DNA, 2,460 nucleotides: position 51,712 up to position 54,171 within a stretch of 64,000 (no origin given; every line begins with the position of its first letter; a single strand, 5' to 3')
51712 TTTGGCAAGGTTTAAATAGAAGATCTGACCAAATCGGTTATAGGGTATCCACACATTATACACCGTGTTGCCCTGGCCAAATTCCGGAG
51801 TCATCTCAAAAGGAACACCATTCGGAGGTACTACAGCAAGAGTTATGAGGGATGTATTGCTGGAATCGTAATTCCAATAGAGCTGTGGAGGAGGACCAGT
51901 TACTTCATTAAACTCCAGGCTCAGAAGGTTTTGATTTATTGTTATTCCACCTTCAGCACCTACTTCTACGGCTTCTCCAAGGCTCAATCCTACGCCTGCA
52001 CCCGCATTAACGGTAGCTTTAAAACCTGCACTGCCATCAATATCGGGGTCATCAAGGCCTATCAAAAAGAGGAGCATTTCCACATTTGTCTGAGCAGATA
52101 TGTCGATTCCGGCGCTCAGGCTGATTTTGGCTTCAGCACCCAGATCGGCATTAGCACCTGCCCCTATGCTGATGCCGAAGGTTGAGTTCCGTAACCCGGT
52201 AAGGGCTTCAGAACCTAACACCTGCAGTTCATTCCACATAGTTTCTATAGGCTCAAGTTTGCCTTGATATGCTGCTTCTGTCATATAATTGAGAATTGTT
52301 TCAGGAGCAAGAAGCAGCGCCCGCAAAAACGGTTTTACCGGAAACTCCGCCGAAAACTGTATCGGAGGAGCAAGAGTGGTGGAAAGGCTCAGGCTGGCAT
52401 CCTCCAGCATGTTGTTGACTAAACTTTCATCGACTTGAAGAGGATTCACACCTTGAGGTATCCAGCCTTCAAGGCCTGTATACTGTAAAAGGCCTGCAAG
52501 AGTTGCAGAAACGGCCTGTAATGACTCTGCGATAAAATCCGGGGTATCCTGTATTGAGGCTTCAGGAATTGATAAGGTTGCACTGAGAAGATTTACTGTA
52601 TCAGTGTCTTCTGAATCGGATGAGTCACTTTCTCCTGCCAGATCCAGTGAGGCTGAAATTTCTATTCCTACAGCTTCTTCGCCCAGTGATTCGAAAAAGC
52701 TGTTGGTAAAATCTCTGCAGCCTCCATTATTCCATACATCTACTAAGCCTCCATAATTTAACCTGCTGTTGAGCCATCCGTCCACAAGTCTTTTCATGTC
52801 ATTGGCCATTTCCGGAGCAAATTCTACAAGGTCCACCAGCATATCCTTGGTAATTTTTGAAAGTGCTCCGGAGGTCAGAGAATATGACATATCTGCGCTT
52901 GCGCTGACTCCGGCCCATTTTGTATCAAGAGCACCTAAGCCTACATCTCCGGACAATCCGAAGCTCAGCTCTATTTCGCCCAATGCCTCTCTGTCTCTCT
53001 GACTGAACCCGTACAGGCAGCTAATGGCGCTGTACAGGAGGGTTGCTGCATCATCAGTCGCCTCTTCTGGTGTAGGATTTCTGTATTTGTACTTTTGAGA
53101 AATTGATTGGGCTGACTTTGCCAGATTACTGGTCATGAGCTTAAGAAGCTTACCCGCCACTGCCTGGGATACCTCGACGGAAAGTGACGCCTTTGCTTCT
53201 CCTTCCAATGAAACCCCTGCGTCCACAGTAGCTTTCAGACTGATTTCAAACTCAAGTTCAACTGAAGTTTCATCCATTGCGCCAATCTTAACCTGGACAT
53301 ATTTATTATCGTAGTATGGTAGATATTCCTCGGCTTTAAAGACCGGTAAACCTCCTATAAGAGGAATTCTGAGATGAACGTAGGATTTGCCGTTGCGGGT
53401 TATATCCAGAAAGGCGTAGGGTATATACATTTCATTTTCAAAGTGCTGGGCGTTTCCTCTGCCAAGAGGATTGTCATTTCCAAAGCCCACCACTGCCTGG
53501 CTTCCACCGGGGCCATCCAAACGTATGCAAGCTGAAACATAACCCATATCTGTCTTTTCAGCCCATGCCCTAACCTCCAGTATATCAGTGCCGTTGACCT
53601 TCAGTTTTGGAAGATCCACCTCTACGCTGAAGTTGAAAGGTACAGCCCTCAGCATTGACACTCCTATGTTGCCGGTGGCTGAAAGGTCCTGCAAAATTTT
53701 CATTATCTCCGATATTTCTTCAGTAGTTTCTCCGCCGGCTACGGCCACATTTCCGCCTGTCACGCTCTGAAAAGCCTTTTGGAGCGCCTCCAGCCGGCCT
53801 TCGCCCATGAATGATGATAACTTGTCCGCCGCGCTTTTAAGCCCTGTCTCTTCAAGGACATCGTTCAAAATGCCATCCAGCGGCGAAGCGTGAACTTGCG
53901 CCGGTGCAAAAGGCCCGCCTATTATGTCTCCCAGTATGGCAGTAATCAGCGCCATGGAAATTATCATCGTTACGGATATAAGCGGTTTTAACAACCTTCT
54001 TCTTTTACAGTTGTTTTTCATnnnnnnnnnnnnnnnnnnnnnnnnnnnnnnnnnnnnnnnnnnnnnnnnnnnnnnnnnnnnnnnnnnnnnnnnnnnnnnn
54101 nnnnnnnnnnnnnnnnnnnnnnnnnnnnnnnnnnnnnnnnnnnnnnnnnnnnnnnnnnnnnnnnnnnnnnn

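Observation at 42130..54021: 3963-aa mosaic SLH-anchored surface protein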

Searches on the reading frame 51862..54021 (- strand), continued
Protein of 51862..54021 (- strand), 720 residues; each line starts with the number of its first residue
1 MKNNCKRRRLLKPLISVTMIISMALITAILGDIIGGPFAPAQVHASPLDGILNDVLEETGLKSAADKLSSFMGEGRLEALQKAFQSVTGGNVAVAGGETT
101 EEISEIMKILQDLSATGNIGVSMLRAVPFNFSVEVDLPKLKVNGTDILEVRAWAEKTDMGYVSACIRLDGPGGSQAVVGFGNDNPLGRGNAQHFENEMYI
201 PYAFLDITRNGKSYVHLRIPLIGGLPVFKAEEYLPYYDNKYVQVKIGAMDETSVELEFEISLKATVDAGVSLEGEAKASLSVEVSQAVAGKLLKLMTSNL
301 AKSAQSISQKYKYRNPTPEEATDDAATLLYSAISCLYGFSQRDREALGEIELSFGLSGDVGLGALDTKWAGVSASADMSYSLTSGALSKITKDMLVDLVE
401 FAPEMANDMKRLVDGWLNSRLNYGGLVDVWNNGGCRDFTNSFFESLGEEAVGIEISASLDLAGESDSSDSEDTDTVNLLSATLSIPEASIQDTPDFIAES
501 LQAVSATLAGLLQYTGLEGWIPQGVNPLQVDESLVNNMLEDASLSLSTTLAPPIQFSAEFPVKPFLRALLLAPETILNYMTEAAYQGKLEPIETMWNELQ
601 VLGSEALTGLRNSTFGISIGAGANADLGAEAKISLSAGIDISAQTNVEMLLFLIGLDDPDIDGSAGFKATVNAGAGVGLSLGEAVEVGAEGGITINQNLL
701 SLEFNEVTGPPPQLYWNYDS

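Call 63: fold_search(model_id=the predicted structure, library=viral)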
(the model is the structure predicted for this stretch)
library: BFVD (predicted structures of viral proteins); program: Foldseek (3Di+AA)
matches with E <= 10: 582; with E <= 0.001: 4
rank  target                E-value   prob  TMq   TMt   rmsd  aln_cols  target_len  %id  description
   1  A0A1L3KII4            2.5e-04  0.16  0.08  0.09  30.7       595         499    8  Maturation protein [Beihai levi-like virus 33]
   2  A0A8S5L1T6            2.9e-04  0.28  0.08  0.11  30.0       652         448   10  Maturation protein [ssRNA phage Gerhypos.3_9]
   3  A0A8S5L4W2            8.6e-04  0.44  0.08  0.10  29.7       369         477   11  Maturation protein [ssRNA phage SRR7976310_11]
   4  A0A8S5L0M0            9.5e-04  0.12  0.06  0.07  27.9       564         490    7  Maturation protein [ssRNA phage SRR7976325_8]
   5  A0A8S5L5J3            1.0e-03  0.18  0.07  0.11  32.2       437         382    9  Maturation protein [ssRNA phage SRR7976325_21]
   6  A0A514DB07            1.0e-03  0.14  0.07  0.10  28.1       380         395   10  Maturation [Leviviridae sp.]
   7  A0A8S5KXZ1            1.1e-03  0.25  0.09  0.11  27.7       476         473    9  Maturation protein [ssRNA phage SRR6960799_18]
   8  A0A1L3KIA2            1.1e-03  0.16  0.07  0.10  27.7       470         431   10  Maturation protein [Shahe levi-like virus 2]
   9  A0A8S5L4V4            1.8e-03  0.11  0.08  0.10  27.9       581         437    8  Maturation protein [ssRNA phage SRR5466728_1]
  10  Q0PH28                2.1e-03  0.15  0.06  0.09  30.6       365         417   11  Maturation protein [Pseudomonas phage PRR1]
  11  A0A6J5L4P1            2.2e-03  0.16  0.09  0.13  25.5       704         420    6  OmpC Outer membrane protein (Porin) [uncultured Caudovirales phage]
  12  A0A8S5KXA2            2.4e-03  0.10  0.06  0.08  37.5       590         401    6  Maturation protein [ssRNA phage Gerhypos.1_18]
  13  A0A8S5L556            2.4e-03  0.10  0.07  0.09  31.4       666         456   10  Maturation protein [ssRNA phage SRR5466729_2]
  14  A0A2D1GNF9            4.1e-03  0.44  0.05  0.14  34.7       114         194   10  (no name in the UniProt tables at hand)
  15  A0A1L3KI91            4.1e-03  0.20  0.05  0.08  24.5       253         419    9  Maturation protein [Hubei levi-like virus 6]
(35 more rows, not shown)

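Call 78: search_solved_structures(query=A2, max_evalue=10)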
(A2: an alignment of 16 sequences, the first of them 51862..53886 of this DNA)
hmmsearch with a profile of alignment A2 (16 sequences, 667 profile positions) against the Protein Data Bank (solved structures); distinct sequences matched with E-value up to 10: 1.
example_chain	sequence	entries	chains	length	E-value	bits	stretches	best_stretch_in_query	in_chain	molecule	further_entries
6u1s_A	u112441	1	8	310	0.6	11.4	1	332-399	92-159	de novo designed 16-helix transmembrane nanopore, TMHC8_R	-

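Call 79: search_protein_families(library=pfam, alignment_id=A2, max_evalue=1)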
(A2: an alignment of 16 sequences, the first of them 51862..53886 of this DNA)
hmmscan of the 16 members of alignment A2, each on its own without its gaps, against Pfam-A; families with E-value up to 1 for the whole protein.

A. member 1, window:51862-53886:- (675 aa): 2 families
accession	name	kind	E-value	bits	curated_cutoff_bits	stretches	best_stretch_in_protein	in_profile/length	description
PF23865.1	DUF7223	-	0.14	11.8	27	1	574-660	111-195/254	Domain of unknown function (DUF7223)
PF19493.4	Trypco1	-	0.22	12.5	24.6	0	207-239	63-94/98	Trypsin-co-occurring domain 1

B. families by the number of members that match (of 16 scanned): 11 families
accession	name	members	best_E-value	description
PF19493.4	Trypco1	4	0.0017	Trypsin-co-occurring domain 1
PF21574.2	Cas9_PI_C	1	0.021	CRISPR-associated endonuclease Cas9, C-terminal domain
PF10819.13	DUF2564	1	0.047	Protein of unknown function (DUF2564)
PF12940.12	RAG1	1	0.051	Recombination-activation protein 1 (RAG1), recombinase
PF17564.7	DUF5470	1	0.076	Family of unknown function (DUF5470)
PF17202.10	sCache_3_3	1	0.11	Single cache domain 3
PF20345.3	DUF6640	1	0.13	Family of unknown function (DUF6640)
PF23865.1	DUF7223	1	0.14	Domain of unknown function (DUF7223)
PF13168.11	Poxvirus_B22R_C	1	0.32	Poxvirus B22R protein C-terminal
PF06103.16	DUF948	1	0.47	Bacterial protein of unknown function (DUF948)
PF05209.18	MinC_N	1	0.52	Septum formation inhibitor MinC, N-terminal domain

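Call 105: predict_structure(alignment_id=A8)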
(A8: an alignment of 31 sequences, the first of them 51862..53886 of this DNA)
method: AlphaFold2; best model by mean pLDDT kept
length: 675 residues; sequences in the alignment: 31
mean_pLDDT: 76.3   pTM: 0.73
mean pLDDT of the five models: 76.3, 75.4, 74.1, 71.3, 71.1
residues with pLDDT >= 90: 80; 70-90: 405; 50-70: 144; < 50: 46
segments of 3 or more residues with pLDDT < 50: 41-44, 219-227, 316-324, 419-428, 476-480, 638-640
pLDDT, mean of each block of 10 residues (from residue 1): 81 88 75 57 50 67 84 89 90 75 84 92 85 93 88 90 84 83 86 84 83 71 41 86 85 86 83 83 90 88 86 49 56 84 85 75 65 54 65 75 76 69 47 83 62 71 65 52 68 85 75 87 78 68 69 73 84 81 68 87 85 87 87 62 76 87 81 52
secondary structure, 60 per line:
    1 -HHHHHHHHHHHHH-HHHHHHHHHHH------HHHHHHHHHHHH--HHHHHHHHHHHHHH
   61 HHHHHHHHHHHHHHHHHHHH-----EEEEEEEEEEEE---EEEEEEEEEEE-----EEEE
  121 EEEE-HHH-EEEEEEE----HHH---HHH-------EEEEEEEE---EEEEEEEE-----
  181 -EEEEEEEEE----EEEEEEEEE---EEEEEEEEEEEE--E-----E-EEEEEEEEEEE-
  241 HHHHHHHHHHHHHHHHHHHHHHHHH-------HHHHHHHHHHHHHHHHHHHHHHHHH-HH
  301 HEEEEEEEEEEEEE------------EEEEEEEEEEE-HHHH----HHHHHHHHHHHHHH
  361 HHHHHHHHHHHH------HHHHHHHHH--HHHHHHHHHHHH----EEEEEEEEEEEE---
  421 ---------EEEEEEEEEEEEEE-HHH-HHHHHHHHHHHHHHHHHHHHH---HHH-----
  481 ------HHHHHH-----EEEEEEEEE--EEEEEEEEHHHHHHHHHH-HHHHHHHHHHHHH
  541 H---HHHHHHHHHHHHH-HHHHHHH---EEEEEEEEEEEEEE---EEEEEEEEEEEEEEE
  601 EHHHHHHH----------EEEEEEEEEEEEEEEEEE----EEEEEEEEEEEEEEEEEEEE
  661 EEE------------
elements in order (helices of 4 or more, strands of 3 or more residues): H2-14 H16-26 H33-44 H47-80 E86-97 E101-111 E117-124 E130-136 E157-164 E168-175 E182-190 E195-203 E207-218 E229-239 H241-265 H273-297 E302-314 E327-337 H339-342 H347-372 H379-387 H390-401 E406-417 E430-443 H449-469 H487-492 E498-506 E509-516 H517-526 H528-541 H545-557 H559-565 E569-582 E586-601 H602-608 E619-636 E641-663

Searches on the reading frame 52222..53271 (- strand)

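Call 9: search_protein_families(library=pfam, proteins=[window:52222-53271:-], max_evalue=0.05)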
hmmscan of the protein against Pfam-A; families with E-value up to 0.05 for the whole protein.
window:52222-53271:- (350 aa): 1 family
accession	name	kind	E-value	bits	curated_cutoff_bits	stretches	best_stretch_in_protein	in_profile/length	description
PF19493.4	Trypco1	-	0.042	14.9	24.6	0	3-34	64-94/98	Trypsin-co-occurring domain 1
